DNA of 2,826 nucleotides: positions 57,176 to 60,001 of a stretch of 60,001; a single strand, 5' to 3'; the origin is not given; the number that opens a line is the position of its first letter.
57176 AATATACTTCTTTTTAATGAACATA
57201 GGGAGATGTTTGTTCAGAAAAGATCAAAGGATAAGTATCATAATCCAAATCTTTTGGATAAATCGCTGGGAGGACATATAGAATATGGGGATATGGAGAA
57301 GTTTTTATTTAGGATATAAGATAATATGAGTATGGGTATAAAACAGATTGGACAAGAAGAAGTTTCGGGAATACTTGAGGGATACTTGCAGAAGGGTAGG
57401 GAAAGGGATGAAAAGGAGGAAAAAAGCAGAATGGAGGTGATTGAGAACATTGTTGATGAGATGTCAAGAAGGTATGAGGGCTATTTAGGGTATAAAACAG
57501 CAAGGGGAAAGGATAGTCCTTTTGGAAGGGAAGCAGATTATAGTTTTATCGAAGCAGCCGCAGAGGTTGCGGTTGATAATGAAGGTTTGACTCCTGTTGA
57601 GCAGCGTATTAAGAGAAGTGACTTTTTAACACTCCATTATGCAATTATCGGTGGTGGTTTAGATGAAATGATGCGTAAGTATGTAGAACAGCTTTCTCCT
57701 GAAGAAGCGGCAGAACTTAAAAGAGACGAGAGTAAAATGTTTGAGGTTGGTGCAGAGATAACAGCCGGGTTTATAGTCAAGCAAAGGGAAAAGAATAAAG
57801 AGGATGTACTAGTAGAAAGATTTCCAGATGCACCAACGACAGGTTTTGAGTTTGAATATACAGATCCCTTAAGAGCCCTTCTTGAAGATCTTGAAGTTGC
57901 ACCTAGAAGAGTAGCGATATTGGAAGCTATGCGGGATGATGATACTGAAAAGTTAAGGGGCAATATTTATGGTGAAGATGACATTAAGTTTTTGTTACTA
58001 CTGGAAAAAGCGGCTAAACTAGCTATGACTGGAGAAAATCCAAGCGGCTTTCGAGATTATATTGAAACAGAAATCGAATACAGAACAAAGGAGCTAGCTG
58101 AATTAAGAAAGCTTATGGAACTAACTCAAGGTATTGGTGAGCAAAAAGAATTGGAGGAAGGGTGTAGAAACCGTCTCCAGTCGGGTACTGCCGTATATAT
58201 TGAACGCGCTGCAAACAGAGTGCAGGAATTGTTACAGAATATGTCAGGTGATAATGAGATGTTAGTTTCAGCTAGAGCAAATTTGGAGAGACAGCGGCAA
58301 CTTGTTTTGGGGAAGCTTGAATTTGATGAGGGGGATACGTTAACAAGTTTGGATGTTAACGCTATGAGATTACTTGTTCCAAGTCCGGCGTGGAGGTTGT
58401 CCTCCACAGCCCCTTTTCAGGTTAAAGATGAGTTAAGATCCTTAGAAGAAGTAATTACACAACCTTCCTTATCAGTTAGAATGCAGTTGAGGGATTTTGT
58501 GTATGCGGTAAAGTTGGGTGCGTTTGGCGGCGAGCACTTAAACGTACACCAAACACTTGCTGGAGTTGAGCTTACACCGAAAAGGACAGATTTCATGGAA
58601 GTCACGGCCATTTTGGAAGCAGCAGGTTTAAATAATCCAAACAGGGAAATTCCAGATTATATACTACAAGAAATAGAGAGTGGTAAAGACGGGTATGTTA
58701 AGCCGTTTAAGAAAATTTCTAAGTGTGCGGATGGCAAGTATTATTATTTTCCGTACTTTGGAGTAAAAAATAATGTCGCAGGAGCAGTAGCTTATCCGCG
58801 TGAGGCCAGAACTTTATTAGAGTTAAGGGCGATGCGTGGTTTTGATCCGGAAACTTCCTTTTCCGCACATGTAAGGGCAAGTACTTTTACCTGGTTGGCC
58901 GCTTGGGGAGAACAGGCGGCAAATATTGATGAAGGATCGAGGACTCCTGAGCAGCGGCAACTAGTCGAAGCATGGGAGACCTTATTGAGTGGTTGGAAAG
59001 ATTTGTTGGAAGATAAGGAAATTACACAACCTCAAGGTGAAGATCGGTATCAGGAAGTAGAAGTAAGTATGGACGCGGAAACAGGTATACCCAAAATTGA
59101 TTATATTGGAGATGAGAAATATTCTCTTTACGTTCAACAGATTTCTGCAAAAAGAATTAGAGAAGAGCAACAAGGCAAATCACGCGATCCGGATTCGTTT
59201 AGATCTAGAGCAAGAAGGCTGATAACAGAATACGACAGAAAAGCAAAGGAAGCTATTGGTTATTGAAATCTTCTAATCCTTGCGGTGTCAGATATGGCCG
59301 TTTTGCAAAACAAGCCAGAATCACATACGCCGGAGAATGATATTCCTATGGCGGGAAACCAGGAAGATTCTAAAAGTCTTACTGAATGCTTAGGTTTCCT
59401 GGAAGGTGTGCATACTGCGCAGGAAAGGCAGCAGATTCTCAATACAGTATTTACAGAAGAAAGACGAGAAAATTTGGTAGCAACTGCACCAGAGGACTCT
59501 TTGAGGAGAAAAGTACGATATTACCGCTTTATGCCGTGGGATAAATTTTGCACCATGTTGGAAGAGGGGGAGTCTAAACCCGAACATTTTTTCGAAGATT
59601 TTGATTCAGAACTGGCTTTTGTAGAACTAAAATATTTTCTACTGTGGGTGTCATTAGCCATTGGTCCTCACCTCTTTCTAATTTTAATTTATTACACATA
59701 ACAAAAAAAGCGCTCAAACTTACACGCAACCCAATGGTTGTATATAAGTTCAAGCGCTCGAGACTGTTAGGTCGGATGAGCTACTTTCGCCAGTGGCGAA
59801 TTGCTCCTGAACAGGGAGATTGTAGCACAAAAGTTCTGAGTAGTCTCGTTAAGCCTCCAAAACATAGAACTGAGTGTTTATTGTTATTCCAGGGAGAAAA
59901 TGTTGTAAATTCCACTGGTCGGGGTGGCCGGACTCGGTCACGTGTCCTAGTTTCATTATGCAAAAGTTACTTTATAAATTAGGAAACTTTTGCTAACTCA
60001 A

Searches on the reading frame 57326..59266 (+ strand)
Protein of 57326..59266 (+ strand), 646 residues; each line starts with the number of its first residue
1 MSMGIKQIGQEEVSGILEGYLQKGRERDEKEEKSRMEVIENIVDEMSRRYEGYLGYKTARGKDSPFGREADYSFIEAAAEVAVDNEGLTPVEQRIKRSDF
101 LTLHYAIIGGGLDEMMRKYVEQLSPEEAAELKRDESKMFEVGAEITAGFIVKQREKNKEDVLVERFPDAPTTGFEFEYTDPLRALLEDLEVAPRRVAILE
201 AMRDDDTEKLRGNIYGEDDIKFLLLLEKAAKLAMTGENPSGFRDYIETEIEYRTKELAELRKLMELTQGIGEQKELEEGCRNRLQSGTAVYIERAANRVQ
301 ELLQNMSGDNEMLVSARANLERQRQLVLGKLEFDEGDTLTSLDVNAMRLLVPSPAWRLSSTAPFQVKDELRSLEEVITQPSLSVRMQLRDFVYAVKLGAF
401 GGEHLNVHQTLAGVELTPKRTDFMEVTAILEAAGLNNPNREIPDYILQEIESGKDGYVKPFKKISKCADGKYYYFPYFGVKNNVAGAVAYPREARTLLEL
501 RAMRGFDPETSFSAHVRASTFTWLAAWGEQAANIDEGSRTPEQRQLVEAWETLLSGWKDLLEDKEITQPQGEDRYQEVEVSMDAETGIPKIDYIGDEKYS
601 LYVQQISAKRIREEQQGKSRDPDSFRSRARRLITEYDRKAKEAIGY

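Call 10: find_encoding_contigs(protein=window:57326-59266:+, flank=10000, max_places=6)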
Protein window:57326-59266:+ (646 aa): 1 contig read that carries it; 1 place shown.
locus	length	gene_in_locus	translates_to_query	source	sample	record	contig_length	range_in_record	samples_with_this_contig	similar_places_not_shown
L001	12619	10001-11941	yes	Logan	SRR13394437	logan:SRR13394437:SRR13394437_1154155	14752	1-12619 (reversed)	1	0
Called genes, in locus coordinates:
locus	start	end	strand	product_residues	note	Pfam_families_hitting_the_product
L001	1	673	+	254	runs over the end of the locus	-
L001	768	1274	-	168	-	-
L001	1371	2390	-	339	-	PF00512:HisKA, PF02518:HATPase_c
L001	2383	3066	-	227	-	PF00072:Response_reg, PF00486:Trans_reg_C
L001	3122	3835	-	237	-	PF13489:Methyltransf_23, PF08241:Methyltransf_11, PF08242:Methyltransf_12 (weak), PF13649:Methyltransf_25 (weak), PF13847:Methyltransf_31 (weak), PF03141:Methyltransf_29 (weak)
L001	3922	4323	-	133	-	PF01797:Y1_Tnp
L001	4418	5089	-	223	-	PF02245:Pur_DNA_glyco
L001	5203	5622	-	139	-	-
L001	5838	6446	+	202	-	PF00625:Guanylate_kin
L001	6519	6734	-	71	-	-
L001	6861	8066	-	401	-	PF01225:Mur_ligase (weak), PF08245:Mur_ligase_M, PF02875:Mur_ligase_C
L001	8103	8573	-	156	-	PF00293:NUDIX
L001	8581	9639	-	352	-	-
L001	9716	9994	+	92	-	-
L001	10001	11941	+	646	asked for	-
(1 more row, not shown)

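Call 11: search_protein_families(library=pfam, proteins=[window:57326-59263:+], max_evalue=0.01)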
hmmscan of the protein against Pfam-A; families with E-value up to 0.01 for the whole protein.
window:57326-59263:+ (646 aa): 0 families

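Call 88: search_protein_families(library=padloc, proteins=[window:57326-59263:+], max_evalue=0.1)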
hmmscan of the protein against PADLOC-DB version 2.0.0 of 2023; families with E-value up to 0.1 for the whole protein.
window:57326-59263:+ (646 aa): 0 families

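Call 89: search_protein_families(library=ncbifam, proteins=[window:57326-59263:+], max_evalue=0.1)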
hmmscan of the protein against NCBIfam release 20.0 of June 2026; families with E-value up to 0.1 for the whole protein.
window:57326-59263:+ (646 aa): 0 families

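Call 90: search_protein_families(library=phrogs, proteins=[window:57326-59263:+], max_evalue=0.1)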
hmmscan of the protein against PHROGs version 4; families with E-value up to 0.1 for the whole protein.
window:57326-59263:+ (646 aa): 0 families

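Call 97: find_related_loci(query=window:57326-59263:+, collection=viral_contigs, flank=5000)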
Query window:57326-59263:+ (646 aa) in viral_contigs; peptide patterns used: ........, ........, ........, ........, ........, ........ (x = any residue, [..] = any of these).
7 stretches matched a pattern, but none encodes a relative of the query by tblastn (E <= 1e-3).

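Call 103: search_protein_representatives(protein=window:57326-59263:+)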
Query: 646 residues. Proteins with E-value up to 0.001 (for the whole library): 69; up to 1e-10: 52; up to 1e-30: 14. The best 69 are listed.
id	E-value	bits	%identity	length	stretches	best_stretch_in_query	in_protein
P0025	1.3e-199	681.2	55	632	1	6-646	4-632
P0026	4.2e-101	355.8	39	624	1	10-646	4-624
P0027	2.4e-85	303.8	34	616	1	9-646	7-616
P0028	7.3e-55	203.1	30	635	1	47-646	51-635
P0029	4.9e-46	174.0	32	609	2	329-643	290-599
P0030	4.1e-44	167.6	31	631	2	326-641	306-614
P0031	1.4e-40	155.9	37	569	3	37-200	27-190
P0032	6.8e-37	143.8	34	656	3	443-641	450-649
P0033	1.8e-35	139.1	62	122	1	524-646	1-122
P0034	2.5e-33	132.0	33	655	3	436-643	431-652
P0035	5.9e-33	130.8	30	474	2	374-642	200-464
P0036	1.7e-32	129.3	28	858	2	357-642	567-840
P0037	7.6e-32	127.1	33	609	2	335-641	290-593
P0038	1.0e-30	123.4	31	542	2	373-646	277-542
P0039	1.6e-30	122.7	29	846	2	318-645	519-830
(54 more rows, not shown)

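Call 104: find_encoding_contigs(protein=P0025, flank=6000, max_places=4)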
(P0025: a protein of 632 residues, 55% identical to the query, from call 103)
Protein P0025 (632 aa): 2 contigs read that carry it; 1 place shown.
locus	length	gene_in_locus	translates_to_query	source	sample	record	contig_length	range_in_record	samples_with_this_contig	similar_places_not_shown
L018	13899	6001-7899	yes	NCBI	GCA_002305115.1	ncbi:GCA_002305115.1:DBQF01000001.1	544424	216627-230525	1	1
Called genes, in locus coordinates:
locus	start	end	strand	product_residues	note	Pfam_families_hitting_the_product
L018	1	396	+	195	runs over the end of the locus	-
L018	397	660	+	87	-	-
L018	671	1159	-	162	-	PF01594:AI-2E_transport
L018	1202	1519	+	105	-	PF01035:DNA_binding_1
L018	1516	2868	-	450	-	-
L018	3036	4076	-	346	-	PF06790:UPF0259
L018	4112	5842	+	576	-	-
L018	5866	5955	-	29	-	-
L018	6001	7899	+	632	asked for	-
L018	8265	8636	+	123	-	-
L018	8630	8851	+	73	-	PF01850:PIN (weak)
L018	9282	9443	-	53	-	-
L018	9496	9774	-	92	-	-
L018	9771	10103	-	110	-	PF18924:DUF5674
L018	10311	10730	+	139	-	-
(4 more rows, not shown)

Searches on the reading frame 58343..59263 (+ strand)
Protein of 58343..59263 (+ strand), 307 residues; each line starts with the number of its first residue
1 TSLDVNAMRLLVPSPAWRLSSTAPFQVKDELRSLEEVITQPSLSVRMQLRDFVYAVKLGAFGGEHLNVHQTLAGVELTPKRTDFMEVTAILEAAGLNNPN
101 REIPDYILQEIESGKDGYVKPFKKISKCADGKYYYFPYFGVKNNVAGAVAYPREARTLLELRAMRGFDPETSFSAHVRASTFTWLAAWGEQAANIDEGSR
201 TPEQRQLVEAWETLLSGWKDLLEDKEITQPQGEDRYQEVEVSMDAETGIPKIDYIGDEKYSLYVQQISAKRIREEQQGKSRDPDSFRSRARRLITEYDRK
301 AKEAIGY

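Call 25: find_homologous_proteins(query=window:58343-59263:+)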
Query window:58343-59263:+: 3666 candidates shared short words with the query, none scored E <= 0.001.

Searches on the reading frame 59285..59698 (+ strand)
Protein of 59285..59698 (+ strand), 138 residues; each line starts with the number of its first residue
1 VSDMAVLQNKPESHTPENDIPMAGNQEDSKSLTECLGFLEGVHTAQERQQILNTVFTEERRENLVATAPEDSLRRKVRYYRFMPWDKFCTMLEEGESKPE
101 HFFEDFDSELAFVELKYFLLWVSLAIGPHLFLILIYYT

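Call 11: search_protein_families(library=pfam, proteins=[window:59285-59698:+], max_evalue=0.01)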
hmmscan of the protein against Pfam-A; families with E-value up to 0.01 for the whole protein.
window:59285-59698:+ (138 aa): 0 families

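Call 17: find_homologous_proteins(query=window:59294-59698:+)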
Query window:59294-59698:+ (135 aa): 1 proteins with E <= 0.001 among 7 candidates.
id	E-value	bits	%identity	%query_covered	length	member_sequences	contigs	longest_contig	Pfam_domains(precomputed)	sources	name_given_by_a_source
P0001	2.2e-86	304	100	100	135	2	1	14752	-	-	-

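Call 88: search_protein_families(library=padloc, proteins=[window:59294-59698:+], max_evalue=0.1)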
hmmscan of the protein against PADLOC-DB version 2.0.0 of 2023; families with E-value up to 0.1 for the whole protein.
window:59294-59698:+ (135 aa): 0 families

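Call 89: search_protein_families(library=ncbifam, proteins=[window:59294-59698:+], max_evalue=0.1)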
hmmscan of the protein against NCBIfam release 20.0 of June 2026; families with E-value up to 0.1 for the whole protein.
window:59294-59698:+ (135 aa): 0 families

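Call 90: search_protein_families(library=phrogs, proteins=[window:59294-59698:+], max_evalue=0.1)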
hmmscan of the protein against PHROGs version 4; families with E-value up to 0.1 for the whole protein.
window:59294-59698:+ (135 aa): 0 families

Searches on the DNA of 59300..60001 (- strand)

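Call 4: search_rna_families(source=window, start=59300, end=60001, threshold=evalue, max_evalue=10, show_alignments=6)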
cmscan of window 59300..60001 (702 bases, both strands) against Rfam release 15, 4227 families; matches with E-value up to 10: 7.
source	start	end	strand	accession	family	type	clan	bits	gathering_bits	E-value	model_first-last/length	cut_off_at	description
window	59670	59746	-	RF01987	ZEB2_AS1_4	Gene; lncRNA;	-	27.8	50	0.95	1-78/78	no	ZEB2 antisense RNA 1 conserved region 4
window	59963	59984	+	RF01105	SBWMV2_UPD-PKl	Cis-reg;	-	19.7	39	4.3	1-27/27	no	Pseudoknot of upstream pseudoknot domain (UPD) of the 3'UTR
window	59704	59762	-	RF04001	mir-7918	Gene; miRNA;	-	16.8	80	1.6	1-58/58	no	mir-7918 microRNA precursor family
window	59351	59404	+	RF04255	MIR8001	Gene; miRNA;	-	16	90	5.1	1-67/67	no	MIR8001 microRNA precursor family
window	59307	59380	-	RF00744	mir-361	Gene; miRNA;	-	15.5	70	4.3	1-71/71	no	mir-361 microRNA precursor family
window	59804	59822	+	RF01360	CRISPR-DR47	Gene; CRISPR;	-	15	39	7.8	15-33/37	no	CRISPR RNA direct repeat element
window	59651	59773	-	RF01578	RUF1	Gene; sRNA;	-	12.9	70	9.6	1-264/264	no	Plasmodium RNA of unkown function RUF1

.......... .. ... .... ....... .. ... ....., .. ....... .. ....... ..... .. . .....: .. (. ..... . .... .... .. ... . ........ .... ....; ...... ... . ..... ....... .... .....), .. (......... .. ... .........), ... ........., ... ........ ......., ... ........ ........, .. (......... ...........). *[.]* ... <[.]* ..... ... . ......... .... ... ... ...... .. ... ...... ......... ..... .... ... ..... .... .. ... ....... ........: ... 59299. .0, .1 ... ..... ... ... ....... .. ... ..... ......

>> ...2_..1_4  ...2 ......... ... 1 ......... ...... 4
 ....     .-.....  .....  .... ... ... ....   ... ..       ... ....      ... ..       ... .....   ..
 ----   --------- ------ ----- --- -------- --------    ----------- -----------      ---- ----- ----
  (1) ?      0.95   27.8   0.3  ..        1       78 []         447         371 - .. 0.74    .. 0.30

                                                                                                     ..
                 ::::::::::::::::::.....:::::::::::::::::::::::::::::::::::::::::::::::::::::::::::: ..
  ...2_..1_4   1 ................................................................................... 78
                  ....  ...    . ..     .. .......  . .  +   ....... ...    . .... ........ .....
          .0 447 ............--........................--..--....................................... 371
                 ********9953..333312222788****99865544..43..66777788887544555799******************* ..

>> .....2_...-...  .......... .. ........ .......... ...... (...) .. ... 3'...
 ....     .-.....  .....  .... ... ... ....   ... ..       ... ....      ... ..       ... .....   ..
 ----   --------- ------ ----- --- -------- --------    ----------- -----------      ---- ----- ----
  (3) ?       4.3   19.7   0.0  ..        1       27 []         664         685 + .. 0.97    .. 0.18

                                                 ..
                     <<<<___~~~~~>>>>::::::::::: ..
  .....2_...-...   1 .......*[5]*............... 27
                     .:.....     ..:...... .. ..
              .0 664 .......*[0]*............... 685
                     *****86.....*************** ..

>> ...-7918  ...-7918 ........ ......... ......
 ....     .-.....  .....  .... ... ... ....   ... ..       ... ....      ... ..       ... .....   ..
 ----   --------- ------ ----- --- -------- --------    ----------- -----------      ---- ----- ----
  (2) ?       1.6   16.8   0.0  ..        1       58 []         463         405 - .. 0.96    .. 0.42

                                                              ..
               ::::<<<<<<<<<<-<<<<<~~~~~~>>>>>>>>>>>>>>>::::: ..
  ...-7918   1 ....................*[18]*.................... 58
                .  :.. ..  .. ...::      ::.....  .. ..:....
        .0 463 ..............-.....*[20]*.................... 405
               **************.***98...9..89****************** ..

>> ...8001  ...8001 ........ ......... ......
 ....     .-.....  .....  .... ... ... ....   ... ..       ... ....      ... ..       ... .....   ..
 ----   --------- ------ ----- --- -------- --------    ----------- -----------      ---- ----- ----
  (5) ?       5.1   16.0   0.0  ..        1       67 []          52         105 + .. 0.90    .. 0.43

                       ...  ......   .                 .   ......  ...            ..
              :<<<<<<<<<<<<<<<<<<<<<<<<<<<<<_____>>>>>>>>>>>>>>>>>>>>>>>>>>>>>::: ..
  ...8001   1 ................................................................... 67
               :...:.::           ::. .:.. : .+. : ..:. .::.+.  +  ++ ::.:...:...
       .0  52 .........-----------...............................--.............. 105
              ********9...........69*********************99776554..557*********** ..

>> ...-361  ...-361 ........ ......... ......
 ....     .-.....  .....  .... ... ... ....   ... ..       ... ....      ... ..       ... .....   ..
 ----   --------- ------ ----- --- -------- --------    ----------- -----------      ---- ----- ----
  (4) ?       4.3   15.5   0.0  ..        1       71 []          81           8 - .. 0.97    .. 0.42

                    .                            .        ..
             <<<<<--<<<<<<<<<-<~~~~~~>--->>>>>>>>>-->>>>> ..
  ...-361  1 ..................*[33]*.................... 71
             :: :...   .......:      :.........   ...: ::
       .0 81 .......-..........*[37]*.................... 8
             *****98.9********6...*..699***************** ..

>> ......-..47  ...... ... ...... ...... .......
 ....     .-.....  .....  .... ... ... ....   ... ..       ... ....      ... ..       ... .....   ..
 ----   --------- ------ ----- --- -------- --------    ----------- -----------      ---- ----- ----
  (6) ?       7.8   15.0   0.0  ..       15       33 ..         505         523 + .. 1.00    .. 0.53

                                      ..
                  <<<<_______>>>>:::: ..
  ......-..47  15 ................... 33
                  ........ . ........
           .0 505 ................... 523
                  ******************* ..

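Call 19: search_dna_similar(query=window:59690-60001:-, collection=phages, mode=distant, max_evalue=0.01)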
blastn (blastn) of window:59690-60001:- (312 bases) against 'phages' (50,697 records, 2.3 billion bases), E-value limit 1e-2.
No match.

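Call 20: search_dna_similar(query=window:59690-60001:-, collection=plasmids, mode=distant, max_evalue=0.01)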
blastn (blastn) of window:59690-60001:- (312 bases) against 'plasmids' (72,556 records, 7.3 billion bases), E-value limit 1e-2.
No match.

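Call 26: search_rna_families(source=window, start=59750, end=59870, threshold=evalue, max_evalue=10, show_alignments=10)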
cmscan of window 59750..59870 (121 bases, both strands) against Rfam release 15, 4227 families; matches with E-value up to 10: 2.
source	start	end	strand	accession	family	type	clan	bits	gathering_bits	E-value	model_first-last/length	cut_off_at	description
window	59804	59822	+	RF01360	CRISPR-DR47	Gene; CRISPR;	-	15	39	1.3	15-33/37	no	CRISPR RNA direct repeat element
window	59768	59802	+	RF02806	PyrR208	Gene; snRNA; snoRNA; HACA-box;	-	10.3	64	6.3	1-60/60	no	Pyrobaculum sRNA 208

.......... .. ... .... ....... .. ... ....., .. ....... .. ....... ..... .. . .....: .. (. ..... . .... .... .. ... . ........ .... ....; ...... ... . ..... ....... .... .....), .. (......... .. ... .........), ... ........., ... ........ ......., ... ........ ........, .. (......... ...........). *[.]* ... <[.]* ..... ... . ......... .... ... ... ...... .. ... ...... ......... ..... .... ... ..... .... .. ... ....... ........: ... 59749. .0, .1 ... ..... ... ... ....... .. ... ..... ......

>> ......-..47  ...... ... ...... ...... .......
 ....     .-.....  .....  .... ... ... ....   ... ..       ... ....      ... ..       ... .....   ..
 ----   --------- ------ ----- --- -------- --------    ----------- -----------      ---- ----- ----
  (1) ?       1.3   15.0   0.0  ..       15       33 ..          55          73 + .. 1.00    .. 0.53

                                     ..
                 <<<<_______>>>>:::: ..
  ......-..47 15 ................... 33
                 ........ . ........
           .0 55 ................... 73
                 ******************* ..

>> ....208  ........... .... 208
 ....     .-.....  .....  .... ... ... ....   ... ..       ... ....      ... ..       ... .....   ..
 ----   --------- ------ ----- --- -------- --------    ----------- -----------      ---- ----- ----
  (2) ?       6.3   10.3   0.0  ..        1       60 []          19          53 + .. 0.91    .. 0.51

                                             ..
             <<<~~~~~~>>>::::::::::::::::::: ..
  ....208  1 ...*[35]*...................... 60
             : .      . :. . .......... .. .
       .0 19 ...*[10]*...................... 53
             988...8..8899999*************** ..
